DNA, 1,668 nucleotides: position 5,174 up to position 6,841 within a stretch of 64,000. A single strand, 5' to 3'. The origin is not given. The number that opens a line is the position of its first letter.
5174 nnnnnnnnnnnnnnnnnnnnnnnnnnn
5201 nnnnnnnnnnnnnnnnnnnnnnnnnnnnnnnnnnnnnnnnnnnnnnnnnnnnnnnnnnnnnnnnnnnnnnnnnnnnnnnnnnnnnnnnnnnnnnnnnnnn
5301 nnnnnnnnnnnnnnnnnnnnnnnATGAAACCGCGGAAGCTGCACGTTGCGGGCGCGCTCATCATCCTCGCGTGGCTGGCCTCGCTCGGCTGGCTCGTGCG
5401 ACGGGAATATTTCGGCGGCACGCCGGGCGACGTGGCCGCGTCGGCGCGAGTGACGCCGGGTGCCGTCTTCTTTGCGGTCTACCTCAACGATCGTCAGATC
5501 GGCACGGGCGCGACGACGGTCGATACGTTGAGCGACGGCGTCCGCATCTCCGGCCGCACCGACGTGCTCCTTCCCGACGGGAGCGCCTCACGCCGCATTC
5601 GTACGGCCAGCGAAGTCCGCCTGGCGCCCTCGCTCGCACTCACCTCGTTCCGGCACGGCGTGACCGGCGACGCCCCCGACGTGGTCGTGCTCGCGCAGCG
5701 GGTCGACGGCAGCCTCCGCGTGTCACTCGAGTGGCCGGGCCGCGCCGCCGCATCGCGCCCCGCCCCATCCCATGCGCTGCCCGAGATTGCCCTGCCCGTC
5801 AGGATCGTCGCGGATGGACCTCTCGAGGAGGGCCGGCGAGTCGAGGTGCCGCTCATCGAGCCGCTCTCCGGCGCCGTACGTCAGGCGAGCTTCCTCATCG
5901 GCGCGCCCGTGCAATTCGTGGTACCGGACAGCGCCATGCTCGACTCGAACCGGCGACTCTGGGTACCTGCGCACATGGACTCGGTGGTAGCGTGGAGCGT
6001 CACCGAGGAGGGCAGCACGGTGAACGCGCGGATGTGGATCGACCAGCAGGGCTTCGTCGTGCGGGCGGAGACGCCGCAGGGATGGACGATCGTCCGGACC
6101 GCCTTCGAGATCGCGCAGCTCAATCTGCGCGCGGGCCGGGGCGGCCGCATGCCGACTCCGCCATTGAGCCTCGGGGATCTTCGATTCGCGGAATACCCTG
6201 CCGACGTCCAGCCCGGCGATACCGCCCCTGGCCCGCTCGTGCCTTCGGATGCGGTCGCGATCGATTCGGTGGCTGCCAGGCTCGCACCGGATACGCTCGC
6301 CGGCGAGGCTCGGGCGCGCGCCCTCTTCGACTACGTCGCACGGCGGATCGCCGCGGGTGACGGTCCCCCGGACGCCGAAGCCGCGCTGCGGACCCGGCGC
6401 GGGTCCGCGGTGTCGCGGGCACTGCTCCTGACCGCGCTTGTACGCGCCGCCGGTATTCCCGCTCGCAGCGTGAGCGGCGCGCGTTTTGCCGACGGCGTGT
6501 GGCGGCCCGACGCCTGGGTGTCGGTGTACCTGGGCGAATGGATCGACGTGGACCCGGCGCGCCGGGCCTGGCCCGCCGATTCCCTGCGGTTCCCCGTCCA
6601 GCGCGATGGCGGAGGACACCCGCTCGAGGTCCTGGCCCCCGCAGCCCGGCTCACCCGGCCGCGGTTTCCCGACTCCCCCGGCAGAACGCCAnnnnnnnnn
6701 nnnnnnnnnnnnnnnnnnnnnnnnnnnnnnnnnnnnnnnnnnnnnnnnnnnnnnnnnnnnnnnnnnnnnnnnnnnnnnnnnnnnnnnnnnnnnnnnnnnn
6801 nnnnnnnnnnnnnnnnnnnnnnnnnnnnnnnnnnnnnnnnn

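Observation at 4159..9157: Translationally coupled TPR / macro-like / dead-transglutaminase / ABC ATPase / giant permease operon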

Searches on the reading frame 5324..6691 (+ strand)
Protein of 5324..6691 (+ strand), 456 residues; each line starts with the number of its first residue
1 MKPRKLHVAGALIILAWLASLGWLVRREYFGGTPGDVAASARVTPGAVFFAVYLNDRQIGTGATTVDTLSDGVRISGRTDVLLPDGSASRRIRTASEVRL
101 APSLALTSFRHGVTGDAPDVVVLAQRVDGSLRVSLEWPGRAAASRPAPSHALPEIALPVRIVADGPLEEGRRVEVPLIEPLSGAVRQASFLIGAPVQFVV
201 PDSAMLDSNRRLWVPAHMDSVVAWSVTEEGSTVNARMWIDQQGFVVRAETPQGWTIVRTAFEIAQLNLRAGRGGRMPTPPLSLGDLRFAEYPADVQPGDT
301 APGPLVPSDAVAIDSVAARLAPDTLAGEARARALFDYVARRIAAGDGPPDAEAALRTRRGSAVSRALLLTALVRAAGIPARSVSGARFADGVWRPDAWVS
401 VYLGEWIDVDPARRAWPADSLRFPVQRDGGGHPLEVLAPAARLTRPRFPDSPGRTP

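Call 4: search_protein_families(library=pfam, proteins=[window:5324-6691:+], max_evalue=0.1)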
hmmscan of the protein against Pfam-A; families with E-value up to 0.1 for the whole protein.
window:5324-6691:+ (456 aa): 1 family
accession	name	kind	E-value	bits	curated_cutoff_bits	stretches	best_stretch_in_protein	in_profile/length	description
PF01841.26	Transglut_core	-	3.5e-14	53.4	23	1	325-411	12-108/108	Transglutaminase-like superfamily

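Call 5: search_protein_families(library=ncbifam, proteins=[window:5324-6691:+], max_evalue=0.1)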
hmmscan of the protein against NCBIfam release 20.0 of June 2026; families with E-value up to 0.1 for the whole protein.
window:5324-6691:+ (456 aa): 0 families

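Call 7: find_homologous_proteins(query=window:5324-6691:+)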
Query window:5324-6691:+ (456 aa): 136 proteins with E <= 0.001 among 8000 candidates; the best 120 are listed.
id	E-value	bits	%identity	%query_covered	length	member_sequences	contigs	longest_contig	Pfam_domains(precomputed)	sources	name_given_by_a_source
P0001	6.5e-293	990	100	100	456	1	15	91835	PF01841.26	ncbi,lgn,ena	-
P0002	6.8e-246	835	83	100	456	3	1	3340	PF01841.26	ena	-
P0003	1.3e-235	801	82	100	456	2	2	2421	PF01841.26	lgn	-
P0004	4.9e-215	733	75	100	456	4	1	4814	PF01841.26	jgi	jgi:hypothetical protein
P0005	1.6e-208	711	73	100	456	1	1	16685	PF01841.26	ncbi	-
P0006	3.7e-208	710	73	100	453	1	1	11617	PF01841.26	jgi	jgi:hypothetical protein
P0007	3.1e-204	697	72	100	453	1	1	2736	PF01841.26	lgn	-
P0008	3.3e-204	697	72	100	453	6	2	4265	PF01841.26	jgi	jgi:hypothetical protein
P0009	2.7e-201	688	71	100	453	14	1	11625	PF01841.26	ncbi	-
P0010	6.3e-187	640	68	100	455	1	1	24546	PF01841.26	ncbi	ncbi:MAG TPA: transglutaminase-like domain-containing protein [Gemmatimonadales bacterium]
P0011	1.1e-183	630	68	100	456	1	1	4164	PF01841.26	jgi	jgi:hypothetical protein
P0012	6.4e-158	545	62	98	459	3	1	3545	PF01841.26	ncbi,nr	ncbi:MAG TPA: transglutaminase-like domain-containing protein [Gemmatimonadales bacterium]|nr:transg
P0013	2.6e-155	536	60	98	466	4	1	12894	PF01841.26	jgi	-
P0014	1.3e-116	409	51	100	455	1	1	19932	PF01841.26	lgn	-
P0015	2.4e-91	325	45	98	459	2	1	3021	PF01841.26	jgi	jgi:hypothetical protein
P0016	3.0e-91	325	44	97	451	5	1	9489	PF01841.26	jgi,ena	-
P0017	5.9e-91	324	45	97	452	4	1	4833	PF01841.26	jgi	jgi:transglutaminase-like putative cysteine protease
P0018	1.0e-89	320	45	98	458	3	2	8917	PF01841.26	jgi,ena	-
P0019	4.3e-89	318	44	98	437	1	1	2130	PF01841.26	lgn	-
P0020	3.9e-88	315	43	97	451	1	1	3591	PF01841.26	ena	-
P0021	1.4e-87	313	44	98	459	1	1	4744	PF01841.26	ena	-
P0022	1.5e-87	313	44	98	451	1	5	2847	PF01841.26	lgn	-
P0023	4.7e-87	311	44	98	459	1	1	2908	PF01841.26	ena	-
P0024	2.6e-85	305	46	95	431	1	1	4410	PF01841.26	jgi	jgi:hypothetical protein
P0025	3.9e-85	305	46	98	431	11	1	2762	PF01841.26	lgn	-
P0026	1.0e-84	303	45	95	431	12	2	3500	PF01841.26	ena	-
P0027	3.5e-83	298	43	100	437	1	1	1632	PF01841.26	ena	-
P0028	4.3e-54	202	44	64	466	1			PF01841.26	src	-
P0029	2.0e-52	197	35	59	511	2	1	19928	PF01841.26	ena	-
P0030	1.7e-51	194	42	55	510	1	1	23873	PF01841.26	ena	-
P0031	6.4e-51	192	33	97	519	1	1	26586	PF01841.26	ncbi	-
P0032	2.1e-49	187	36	90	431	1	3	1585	PF01841.26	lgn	-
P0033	3.0e-49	186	34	59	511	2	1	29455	PF13471.13,PF01841.26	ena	-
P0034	5.8e-49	186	37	90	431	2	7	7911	PF01841.26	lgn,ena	-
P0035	8.6e-49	185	36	90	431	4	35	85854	PF01841.26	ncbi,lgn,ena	-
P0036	1.7e-47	181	36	90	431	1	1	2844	PF01841.26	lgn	-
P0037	1.7e-47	181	35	59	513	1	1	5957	PF01841.26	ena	-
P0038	2.0e-47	180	36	90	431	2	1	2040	PF01841.26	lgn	-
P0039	6.7e-47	179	34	59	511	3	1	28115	PF01841.26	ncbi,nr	ncbi:MAG TPA: transglutaminase-like domain-containing protein [Gemmatimonadales bacterium]|nr:transg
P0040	8.8e-47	178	34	90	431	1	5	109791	PF01841.26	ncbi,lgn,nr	ncbi:MAG TPA: transglutaminase domain-containing protein [Gemmatimonadales bacterium]|nr:transglutam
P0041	3.2e-46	176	32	61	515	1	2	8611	PF01841.26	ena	-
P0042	4.2e-46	176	35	57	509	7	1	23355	PF13471.13,PF01841.26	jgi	-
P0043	5.9e-46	176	37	57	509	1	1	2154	PF01841.26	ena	-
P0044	9.0e-46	175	33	91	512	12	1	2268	PF01841.26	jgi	-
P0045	1.6e-45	174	34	59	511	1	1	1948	PF01841.26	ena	-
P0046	9.5e-45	172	33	59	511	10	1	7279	PF01841.26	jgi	-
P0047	3.3e-44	170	32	67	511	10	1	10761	PF01841.26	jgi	-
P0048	2.4e-43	167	36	90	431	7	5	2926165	PF01841.26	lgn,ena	-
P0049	2.8e-43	167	31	57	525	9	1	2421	PF01841.26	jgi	-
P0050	9.6e-43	165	34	90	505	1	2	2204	PF01841.26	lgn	-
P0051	1.6e-42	164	35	90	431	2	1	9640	PF01841.26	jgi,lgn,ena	-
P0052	2.6e-42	164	31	95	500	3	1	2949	PF01841.26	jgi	jgi:transglutaminase-like putative cysteine protease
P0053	1.3e-41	161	33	61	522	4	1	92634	PF01841.26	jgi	jgi:transglutaminase-like putative cysteine protease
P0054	1.3e-40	158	29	94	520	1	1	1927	PF13471.13,PF01841.26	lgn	-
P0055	1.5e-40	158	33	57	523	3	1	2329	PF01841.26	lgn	-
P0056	1.6e-40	158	30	92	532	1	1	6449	PF13471.13,PF01841.26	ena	-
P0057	2.3e-40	157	29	94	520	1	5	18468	PF01841.26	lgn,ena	-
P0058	2.6e-40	157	29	88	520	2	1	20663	PF01841.26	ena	-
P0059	3.0e-40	157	30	91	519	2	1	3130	PF01841.26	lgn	-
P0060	3.6e-40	157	33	55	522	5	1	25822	PF13471.13,PF01841.26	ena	-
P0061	3.7e-40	156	31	94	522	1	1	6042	PF13471.13,PF01841.26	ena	-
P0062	4.2e-40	156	34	60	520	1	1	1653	PF13471.13,PF01841.26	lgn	-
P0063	4.3e-40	156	32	57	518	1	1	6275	PF01841.26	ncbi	-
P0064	1.1e-39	155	28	92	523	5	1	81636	PF13471.13,PF01841.26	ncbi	ncbi:MAG TPA: transglutaminase-like domain-containing protein [Gemmatimonadaceae bacterium]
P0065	1.2e-39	155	34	64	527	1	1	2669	PF01841.26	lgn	-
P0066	1.5e-39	155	31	91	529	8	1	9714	PF01841.26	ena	-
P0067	2.0e-39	154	32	55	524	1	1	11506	PF13471.13,PF01841.26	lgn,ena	-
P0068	2.9e-39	154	35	59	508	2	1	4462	PF01841.26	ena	-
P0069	4.2e-39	153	31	58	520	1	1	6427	PF13471.13,PF01841.26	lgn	-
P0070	4.7e-39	153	28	93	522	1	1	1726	PF13471.13,PF01841.26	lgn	-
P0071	6.7e-39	152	34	58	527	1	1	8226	PF13471.13,PF01841.26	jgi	jgi:hypothetical protein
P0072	7.7e-39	152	33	62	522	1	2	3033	PF01841.26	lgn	-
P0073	8.1e-39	152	35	57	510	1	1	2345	PF01841.26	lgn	-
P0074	1.8e-38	151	31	59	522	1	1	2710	PF01841.26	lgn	-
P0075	1.9e-38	151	35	57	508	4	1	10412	PF01841.26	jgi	jgi:hypothetical protein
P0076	1.9e-38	151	31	93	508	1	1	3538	PF01841.26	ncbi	-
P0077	3.8e-38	150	32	59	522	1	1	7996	PF01841.26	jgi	jgi:transglutaminase-like putative cysteine protease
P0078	4.9e-38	150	28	96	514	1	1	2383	PF01841.26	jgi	jgi:hypothetical protein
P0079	5.3e-38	149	29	94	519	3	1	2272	PF01841.26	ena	-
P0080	7.2e-38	149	31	54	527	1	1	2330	PF01841.26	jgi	jgi:hypothetical protein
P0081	1.3e-37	148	31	57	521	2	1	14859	PF13471.13,PF01841.26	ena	-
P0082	1.3e-37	148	29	88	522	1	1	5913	PF13471.13,PF01841.26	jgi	jgi:hypothetical protein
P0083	1.4e-37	148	29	91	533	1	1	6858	PF01841.26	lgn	-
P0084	2.2e-37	147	32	56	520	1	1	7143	PF01841.26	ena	-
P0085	2.3e-37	147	32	62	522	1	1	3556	PF01841.26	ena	-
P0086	2.5e-37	147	30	93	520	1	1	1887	PF01841.26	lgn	-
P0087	2.5e-37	147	28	92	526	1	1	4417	PF01841.26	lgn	-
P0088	3.0e-37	147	36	59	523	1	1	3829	PF01841.26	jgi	jgi:hypothetical protein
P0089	3.2e-37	147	32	59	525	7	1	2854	PF01841.26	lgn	-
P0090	3.6e-37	147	32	55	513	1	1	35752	PF01841.26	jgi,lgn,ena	-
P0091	4.4e-37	146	31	57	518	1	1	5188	PF01841.26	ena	-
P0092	5.1e-37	146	29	91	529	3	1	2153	PF13471.13,PF01841.26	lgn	-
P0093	5.2e-37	146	28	93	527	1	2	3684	PF13471.13,PF01841.26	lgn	-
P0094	5.3e-37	146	30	88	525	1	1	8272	PF01841.26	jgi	jgi:transglutaminase-like putative cysteine protease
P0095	8.9e-37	145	31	55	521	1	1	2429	PF01841.26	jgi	jgi:hypothetical protein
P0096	1.1e-36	145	27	91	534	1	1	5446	PF01841.26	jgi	jgi:hypothetical protein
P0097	1.3e-36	145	28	92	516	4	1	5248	PF13471.13,PF01841.26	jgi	jgi:hypothetical protein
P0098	1.4e-36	145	32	60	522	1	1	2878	PF13471.13,PF01841.26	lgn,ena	-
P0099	1.5e-36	145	30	91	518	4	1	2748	PF01841.26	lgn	-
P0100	2.2e-36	144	30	54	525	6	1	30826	PF01841.26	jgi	jgi:Transglutaminase-like superfamily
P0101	2.6e-36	144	32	64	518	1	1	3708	PF01841.26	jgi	-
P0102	3.1e-36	144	32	64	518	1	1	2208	PF01841.26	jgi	-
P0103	3.2e-36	144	31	94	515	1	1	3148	PF01841.26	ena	-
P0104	5.5e-36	143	32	57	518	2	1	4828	PF13471.13,PF01841.26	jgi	jgi:hypothetical protein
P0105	6.4e-36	143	28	96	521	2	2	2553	PF13471.13,PF01841.26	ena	-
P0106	6.9e-36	142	31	55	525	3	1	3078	PF01841.26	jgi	-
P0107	7.1e-36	142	26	94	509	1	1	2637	PF01841.26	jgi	jgi:hypothetical protein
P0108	8.5e-36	142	33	57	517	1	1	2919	PF01841.26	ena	-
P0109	1.1e-35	142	28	93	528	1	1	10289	PF01841.26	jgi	jgi:hypothetical protein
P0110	1.4e-35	141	30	59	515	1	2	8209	PF01841.26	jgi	jgi:transglutaminase-like putative cysteine protease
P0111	1.7e-35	141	31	57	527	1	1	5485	PF01841.26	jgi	jgi:hypothetical protein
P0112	2.6e-35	141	29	97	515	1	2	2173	PF13471.13,PF01841.26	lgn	-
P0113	3.4e-35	140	29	97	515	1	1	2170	PF13471.13,PF01841.26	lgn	-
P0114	3.5e-35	140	30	93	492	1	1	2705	PF01841.26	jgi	jgi:transglutaminase-like putative cysteine protease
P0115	5.8e-35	139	31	58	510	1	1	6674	PF13471.13,PF01841.26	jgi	jgi:hypothetical protein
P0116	1.5e-34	138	33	57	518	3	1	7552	PF01841.26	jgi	-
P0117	2.4e-34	137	33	56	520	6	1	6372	PF01841.26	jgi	jgi:hypothetical protein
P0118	2.5e-34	137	31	59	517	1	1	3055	PF01841.26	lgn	-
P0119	7.6e-34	136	29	58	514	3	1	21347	PF13471.13,PF01841.26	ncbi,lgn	-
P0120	9.4e-34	135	31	57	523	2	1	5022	PF13471.13,PF01841.26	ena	-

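Call 9: find_encoding_contigs(protein=P0048, flank=8000, max_places=2)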
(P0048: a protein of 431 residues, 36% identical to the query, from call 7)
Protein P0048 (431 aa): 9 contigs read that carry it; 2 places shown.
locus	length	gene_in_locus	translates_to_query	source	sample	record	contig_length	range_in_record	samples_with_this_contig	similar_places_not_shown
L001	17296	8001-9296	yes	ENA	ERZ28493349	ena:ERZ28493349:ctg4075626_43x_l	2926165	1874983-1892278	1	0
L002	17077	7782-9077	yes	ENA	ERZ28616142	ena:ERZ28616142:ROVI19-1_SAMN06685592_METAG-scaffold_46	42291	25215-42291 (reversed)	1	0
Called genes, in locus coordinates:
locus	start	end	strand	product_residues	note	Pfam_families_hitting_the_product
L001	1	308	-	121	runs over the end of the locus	-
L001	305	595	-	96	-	-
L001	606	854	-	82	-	-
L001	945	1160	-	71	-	-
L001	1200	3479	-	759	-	PF00930:DPPIV_N, PF26549:Tricorn_N (faint), PF07676:PD40 (faint), PF02129:Peptidase_S15 (faint), PF20434:BD-FAE (faint), PF00326:Peptidase_S9, PF12146:Hydrolase_4 (faint)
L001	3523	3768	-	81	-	PF06902:Fer4_19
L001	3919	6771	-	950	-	PF02463:SMC_N (faint), PF13191:AAA_16 (faint), PF13304:AAA_21 (faint), PF13555:AAA_29 (faint), PF20703:nSTAND1 (faint), PF17760:UvrA_inter, PF17755:UvrA_DNA-bind, PF00005:ABC_tran (weak)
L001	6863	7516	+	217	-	PF07719:TPR_2 (faint), PF13432:TPR_16, PF24575:TPR_Slam (weak), PF14559:TPR_19, PF13432:TPR_16, PF14559:TPR_19 (weak), PF13432:TPR_16 (weak), PF23914:TPR_CcmH_CycH (weak), +10 more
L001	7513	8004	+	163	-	PF01661:Macro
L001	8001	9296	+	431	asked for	PF01841:Transglut_core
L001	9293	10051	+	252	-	PF00005:ABC_tran, PF13304:AAA_21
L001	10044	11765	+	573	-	PF16949:ABC_tran_2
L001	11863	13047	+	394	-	-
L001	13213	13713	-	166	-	PF12773:DZR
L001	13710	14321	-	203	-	PF03918:CcmH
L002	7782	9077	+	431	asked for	PF01841:Transglut_core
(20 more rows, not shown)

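Call 10: find_encoding_contigs(protein=P0064, flank=8000, max_places=2)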
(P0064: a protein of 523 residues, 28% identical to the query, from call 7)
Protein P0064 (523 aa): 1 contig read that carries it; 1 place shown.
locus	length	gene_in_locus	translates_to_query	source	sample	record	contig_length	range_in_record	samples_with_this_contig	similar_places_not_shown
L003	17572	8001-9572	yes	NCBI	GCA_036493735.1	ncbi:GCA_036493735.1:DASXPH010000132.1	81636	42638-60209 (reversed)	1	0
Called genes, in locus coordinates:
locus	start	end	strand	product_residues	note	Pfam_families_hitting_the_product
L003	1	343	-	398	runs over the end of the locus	PF01594:AI-2E_transport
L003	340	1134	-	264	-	PF04012:PspA_IM30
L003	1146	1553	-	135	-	PF22550:CesT_Tir_1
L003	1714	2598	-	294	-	PF03313:SDH_alpha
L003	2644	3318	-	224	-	PF03315:SDH_beta, PF01842:ACT, PF22629:ACT_AHAS_ss (weak)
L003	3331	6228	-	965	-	PF02463:SMC_N (faint), PF13191:AAA_16 (faint), PF13304:AAA_21 (faint), PF13401:AAA_22 (faint), PF13555:AAA_29 (faint), PF17760:UvrA_inter, PF17755:UvrA_DNA-bind, PF00005:ABC_tran (weak), +1 more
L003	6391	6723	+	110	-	PF03091:CutA1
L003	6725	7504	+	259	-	-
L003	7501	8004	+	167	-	PF01661:Macro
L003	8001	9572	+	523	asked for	PF01841:Transglut_core, PF13471:Transglut_core3 (faint)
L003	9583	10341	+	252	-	PF00005:ABC_tran, PF13304:AAA_21 (weak)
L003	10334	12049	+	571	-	PF16949:ABC_tran_2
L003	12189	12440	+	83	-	-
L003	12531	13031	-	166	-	PF13248:Zn_ribbon_3 (faint), PF12773:DZR (weak), PF13240:Zn_Ribbon_1 (faint)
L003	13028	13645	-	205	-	PF03918:CcmH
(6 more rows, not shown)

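Call 11: find_encoding_contigs(protein=P0053, flank=8000, max_places=2)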
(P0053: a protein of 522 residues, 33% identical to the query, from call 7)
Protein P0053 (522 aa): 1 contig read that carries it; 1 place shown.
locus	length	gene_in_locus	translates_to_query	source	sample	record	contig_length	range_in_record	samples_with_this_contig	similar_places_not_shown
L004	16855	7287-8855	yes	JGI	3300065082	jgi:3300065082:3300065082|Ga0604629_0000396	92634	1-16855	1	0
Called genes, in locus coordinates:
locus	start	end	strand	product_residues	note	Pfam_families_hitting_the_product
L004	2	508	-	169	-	?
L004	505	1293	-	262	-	PF04012:PspA_IM30, PF27865:CHP04376 (weak)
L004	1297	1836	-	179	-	PF22550:CesT_Tir_1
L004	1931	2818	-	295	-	PF03313:SDH_alpha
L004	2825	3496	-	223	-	PF03315:SDH_beta, PF01842:ACT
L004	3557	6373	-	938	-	PF00005:ABC_tran (faint), PF02463:SMC_N (faint), PF13191:AAA_16 (faint), PF13304:AAA_21 (faint), PF13555:AAA_29 (faint), PF20703:nSTAND1 (faint), PF17760:UvrA_inter, PF17755:UvrA_DNA-bind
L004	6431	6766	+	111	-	PF03091:CutA1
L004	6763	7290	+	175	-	PF01661:Macro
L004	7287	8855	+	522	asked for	PF01841:Transglut_core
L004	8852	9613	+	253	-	PF00005:ABC_tran, PF13304:AAA_21 (weak)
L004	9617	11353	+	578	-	PF16949:ABC_tran_2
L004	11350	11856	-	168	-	PF12773:DZR, PF13240:Zn_Ribbon_1 (faint)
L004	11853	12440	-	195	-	PF03918:CcmH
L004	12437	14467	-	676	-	PF01578:Cytochrom_C_asm, PF16327:CcmF_C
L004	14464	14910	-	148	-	PF03100:CcmE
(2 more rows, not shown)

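Call 26: search_solved_structures(query=window:5324-6691:+, max_evalue=1, show_alignments=2)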
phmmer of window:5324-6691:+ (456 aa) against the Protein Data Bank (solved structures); distinct sequences matched with E-value up to 1: 0.

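Call 42: search_protein_families(library=pfam, alignment_id=A3, max_evalue=0.01)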
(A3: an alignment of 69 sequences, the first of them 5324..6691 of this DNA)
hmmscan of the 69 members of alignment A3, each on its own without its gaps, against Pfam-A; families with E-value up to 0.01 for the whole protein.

A. member 1, window:5324-6691:+ (456 aa): 1 family
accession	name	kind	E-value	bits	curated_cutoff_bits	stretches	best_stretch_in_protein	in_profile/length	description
PF01841.26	Transglut_core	-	3.5e-14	53.4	23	1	325-411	12-108/108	Transglutaminase-like superfamily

B. families by the number of members that match (of 69 scanned): 3 families
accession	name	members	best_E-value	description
PF01841.26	Transglut_core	69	3.3e-24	Transglutaminase-like superfamily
PF13471.12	Transglut_core3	41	1e-06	Transglutaminase-like superfamily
PF24656.1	CEPT76_peptidase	3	0.0022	CEP76 peptidase-like domain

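Call 54: predict_structure(alignment_id=A3)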
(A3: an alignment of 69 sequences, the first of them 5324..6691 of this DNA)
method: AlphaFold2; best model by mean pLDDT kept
length: 456 residues; sequences in the alignment: 69
mean_pLDDT: 92.9   pTM: 0.87
mean pLDDT of the five models: 92.9, 92.5, 91.6, 91.4, 91.2
residues with pLDDT >= 90: 395; 70-90: 34; 50-70: 20; < 50: 7
segments of 3 or more residues with pLDDT < 50: 454-456
pLDDT, mean of each block of 10 residues (from residue 1): 75 95 81 62 95 97 97 98 93 98 97 96 96 95 94 97 95 96 95 98 97 97 96 95 97 96 97 93 69 83 96 98 97 98 96 98 98 98 95 95 96 95 93 94 85 50
secondary structure, 60 per line:
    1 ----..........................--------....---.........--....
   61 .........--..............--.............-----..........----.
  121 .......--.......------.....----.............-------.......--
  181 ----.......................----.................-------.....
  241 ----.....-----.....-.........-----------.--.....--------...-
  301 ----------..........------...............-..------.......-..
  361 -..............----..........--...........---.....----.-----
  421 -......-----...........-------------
elements in order: H5-30 H39-42 E46-54 E57-69 E72-85 E88-100 E106-115 E120-127 E130-136 E143-147 H154-164 E172-178 E185-207 E212-228 E236-240 E245-249 E255-259 H261-269 H284-288 H311-320 H327-341 H351-357 H362-375 E380-389 E392-402 E406-410 E422-427 H433-442
